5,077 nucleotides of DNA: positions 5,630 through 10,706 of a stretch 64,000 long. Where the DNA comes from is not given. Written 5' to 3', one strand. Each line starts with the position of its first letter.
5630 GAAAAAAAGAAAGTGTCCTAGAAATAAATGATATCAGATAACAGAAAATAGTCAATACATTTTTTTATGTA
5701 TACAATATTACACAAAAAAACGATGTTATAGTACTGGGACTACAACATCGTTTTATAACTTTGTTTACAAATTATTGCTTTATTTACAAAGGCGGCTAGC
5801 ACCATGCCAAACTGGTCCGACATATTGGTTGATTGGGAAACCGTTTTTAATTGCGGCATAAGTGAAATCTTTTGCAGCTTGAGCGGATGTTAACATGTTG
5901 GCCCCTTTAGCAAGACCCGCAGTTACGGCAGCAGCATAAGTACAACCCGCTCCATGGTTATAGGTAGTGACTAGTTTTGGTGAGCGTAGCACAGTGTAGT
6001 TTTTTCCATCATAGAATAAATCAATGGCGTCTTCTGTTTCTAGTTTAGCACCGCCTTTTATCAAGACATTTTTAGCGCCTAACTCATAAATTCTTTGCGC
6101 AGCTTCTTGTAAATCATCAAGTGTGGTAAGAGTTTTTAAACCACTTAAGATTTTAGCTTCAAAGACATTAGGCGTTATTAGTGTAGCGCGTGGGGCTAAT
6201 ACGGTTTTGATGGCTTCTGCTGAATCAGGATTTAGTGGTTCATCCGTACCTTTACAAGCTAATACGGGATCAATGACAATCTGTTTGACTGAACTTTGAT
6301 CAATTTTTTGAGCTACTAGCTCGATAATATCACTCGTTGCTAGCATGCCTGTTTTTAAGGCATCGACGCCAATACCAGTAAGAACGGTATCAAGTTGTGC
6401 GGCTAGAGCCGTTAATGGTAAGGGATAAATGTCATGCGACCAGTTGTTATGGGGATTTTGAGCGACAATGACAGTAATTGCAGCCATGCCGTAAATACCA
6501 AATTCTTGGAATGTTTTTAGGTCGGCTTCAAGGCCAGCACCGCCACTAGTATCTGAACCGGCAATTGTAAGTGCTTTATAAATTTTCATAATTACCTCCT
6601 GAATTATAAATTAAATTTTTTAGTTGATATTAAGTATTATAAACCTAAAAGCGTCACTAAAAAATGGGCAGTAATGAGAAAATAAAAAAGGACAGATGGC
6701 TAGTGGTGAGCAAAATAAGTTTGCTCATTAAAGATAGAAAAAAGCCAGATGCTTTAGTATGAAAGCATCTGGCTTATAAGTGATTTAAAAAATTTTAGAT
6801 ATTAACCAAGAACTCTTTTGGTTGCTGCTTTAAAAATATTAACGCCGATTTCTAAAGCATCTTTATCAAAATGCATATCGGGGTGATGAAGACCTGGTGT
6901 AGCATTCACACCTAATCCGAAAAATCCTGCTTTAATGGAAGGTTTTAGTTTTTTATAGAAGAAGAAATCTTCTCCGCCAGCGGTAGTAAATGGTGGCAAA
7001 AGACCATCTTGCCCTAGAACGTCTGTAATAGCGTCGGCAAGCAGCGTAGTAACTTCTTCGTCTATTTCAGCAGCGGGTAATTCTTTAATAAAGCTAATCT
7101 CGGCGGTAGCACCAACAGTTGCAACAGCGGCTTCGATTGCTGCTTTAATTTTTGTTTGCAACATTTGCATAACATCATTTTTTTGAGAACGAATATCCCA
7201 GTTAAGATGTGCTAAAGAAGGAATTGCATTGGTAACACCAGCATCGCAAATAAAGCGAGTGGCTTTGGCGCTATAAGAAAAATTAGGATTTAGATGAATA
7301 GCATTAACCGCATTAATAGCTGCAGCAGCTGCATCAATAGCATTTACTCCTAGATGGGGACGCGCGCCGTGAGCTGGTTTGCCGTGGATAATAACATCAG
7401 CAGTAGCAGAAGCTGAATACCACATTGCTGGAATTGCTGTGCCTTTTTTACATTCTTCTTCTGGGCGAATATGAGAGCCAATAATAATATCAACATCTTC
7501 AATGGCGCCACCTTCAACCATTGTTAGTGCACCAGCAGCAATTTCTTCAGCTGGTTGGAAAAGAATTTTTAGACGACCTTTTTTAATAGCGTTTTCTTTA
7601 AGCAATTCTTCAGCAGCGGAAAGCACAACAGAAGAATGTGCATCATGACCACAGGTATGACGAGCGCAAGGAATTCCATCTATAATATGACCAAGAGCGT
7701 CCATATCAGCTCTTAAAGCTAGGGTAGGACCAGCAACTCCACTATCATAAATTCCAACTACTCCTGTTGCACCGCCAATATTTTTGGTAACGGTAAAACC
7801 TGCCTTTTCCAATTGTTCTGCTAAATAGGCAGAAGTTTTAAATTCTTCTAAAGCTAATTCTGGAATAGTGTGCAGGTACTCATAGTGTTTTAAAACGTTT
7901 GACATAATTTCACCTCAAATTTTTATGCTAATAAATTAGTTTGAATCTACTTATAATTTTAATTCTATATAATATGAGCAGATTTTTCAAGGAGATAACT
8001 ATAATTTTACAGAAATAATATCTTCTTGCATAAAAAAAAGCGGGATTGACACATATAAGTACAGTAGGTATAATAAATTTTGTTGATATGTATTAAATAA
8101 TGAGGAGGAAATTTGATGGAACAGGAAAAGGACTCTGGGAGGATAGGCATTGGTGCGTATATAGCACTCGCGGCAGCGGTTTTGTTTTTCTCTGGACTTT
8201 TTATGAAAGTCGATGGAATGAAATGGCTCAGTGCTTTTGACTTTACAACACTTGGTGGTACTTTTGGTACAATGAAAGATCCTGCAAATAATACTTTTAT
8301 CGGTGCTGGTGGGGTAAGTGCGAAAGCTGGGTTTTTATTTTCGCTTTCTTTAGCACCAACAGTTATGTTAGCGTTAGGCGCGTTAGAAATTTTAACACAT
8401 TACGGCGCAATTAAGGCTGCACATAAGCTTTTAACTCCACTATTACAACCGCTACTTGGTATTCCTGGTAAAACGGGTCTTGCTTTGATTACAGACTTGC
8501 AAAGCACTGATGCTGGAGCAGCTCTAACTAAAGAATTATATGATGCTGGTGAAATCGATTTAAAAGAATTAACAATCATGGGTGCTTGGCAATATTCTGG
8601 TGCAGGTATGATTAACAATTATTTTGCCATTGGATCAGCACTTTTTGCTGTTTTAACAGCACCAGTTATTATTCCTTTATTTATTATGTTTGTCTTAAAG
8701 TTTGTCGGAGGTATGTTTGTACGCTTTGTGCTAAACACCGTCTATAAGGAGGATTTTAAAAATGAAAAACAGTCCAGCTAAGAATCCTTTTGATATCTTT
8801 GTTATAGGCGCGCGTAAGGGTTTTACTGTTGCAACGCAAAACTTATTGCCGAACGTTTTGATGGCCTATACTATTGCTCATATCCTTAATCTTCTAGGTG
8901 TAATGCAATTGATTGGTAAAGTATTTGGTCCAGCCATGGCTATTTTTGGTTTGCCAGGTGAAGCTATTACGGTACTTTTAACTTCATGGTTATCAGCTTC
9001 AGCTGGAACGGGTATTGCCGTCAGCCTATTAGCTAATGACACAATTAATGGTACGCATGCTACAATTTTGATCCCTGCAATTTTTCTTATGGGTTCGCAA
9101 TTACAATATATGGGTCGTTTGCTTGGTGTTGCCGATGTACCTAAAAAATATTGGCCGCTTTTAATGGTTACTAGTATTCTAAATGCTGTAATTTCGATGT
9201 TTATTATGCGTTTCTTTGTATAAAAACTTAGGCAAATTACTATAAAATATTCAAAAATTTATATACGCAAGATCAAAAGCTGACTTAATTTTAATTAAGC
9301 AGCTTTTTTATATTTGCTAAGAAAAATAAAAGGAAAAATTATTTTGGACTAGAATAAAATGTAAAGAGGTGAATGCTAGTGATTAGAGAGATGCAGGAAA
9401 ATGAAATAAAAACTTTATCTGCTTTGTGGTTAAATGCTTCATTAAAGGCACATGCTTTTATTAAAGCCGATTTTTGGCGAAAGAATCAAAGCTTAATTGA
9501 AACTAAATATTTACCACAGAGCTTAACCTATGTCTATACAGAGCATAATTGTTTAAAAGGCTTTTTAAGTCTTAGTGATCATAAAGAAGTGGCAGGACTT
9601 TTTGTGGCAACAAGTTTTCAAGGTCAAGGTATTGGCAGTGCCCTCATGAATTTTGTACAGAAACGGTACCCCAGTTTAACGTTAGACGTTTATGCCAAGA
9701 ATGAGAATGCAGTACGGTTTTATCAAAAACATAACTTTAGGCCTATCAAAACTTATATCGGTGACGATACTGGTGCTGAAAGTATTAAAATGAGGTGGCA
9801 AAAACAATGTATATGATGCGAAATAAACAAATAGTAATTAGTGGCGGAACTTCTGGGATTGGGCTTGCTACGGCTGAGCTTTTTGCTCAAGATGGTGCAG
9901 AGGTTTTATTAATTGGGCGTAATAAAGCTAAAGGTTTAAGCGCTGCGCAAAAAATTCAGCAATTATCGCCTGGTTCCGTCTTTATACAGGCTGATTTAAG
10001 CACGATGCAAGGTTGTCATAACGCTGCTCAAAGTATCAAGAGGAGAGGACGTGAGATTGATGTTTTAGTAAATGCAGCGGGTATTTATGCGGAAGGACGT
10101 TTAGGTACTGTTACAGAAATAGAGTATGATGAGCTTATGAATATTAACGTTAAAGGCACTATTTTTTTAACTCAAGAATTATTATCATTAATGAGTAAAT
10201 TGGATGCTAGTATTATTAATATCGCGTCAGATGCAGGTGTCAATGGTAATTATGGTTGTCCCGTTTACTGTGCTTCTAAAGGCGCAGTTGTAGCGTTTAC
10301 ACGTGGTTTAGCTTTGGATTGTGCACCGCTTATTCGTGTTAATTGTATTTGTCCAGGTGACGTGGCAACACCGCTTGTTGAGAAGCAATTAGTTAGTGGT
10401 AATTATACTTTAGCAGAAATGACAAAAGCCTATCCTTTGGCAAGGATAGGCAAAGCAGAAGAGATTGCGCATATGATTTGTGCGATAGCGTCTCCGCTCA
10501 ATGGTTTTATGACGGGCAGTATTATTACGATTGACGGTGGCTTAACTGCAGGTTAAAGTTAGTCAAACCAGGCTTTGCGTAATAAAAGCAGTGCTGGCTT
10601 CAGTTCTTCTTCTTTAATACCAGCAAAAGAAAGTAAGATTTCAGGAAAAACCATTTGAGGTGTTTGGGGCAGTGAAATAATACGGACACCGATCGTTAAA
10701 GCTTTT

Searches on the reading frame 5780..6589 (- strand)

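Call 42: search_protein_families(library=pfam, proteins=[window:5780-6589:-], max_evalue=0.0001)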
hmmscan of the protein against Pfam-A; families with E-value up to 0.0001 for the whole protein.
window:5780-6589:- (269 aa): 2 families
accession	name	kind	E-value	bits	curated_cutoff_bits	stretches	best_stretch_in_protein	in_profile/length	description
PF08543.17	Phos_pyr_kin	-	7.5e-83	278.1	27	1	13-261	1-246/246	Phosphomethylpyrimidine kinase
PF00294.29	PfkB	-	2.1e-10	40.9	25.8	1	117-241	167-284/302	pfkB family carbohydrate kinase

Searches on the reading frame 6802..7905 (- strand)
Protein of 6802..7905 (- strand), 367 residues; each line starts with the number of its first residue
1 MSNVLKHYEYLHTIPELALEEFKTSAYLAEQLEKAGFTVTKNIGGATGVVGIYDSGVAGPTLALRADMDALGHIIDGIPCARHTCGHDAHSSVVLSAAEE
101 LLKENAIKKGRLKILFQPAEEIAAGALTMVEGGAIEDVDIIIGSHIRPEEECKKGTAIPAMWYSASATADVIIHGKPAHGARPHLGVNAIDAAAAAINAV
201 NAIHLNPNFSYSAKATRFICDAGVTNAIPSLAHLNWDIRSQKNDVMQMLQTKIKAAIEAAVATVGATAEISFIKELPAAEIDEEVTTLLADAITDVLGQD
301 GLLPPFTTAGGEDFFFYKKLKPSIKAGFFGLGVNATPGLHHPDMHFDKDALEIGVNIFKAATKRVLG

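Call 42: search_protein_families(library=pfam, proteins=[window:6802-7905:-], max_evalue=0.0001)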
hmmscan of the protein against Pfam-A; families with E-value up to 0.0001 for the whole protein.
window:6802-7905:- (367 aa): 2 families
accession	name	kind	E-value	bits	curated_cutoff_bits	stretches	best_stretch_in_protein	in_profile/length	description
PF01546.33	Peptidase_M20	-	2.3e-25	90.2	24.6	1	63-362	1-204/206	Peptidase family M20/M25/M40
PF07687.19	M20_dimer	-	5.9e-11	42.7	21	1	166-260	6-102/107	Peptidase dimerisation domain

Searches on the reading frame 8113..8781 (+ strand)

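Call 42: search_protein_families(library=pfam, proteins=[window:8113-8781:+], max_evalue=0.0001)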
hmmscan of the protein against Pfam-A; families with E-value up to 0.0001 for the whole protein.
window:8113-8781:+ (222 aa): 1 family
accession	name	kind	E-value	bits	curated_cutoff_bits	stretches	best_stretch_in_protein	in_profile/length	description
PF07670.19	Gate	-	5.1e-09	37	29.6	1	78-195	2-98/104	Nucleoside recognition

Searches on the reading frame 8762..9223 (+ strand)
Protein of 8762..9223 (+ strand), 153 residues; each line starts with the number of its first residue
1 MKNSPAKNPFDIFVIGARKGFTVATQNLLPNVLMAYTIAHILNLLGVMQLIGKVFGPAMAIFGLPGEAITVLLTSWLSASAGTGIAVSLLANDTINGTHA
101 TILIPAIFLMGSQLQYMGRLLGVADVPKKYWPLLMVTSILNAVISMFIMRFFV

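Call 42: search_protein_families(library=pfam, proteins=[window:8762-9223:+], max_evalue=0.0001)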
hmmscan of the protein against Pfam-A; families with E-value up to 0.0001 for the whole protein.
window:8762-9223:+ (153 aa): 1 family
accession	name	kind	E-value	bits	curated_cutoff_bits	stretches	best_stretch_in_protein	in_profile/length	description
PF07670.19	Gate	-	4.5e-10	40.4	29.6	1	27-122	3-102/104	Nucleoside recognition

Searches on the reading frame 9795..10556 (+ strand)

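Call 42: search_protein_families(library=pfam, proteins=[window:9795-10556:+], max_evalue=0.0001)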
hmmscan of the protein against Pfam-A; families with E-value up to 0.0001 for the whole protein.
window:9795-10556:+ (253 aa): 4 families
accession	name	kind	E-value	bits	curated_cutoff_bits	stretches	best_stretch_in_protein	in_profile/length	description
PF13561.12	adh_short_C2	-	3.2e-54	184.4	27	1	20-251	6-236/236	Enoyl-(Acyl carrier protein) reductase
PF00106.31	adh_short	-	4.9e-50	170.2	26.6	1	11-197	1-189/195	short chain dehydrogenase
PF08659.16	KR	-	6.2e-15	56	22.6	1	14-169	4-160/180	KR domain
PF23441.1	SDR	-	1.8e-09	37.9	27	1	9-250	6-255/258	SDR-like rossmann domain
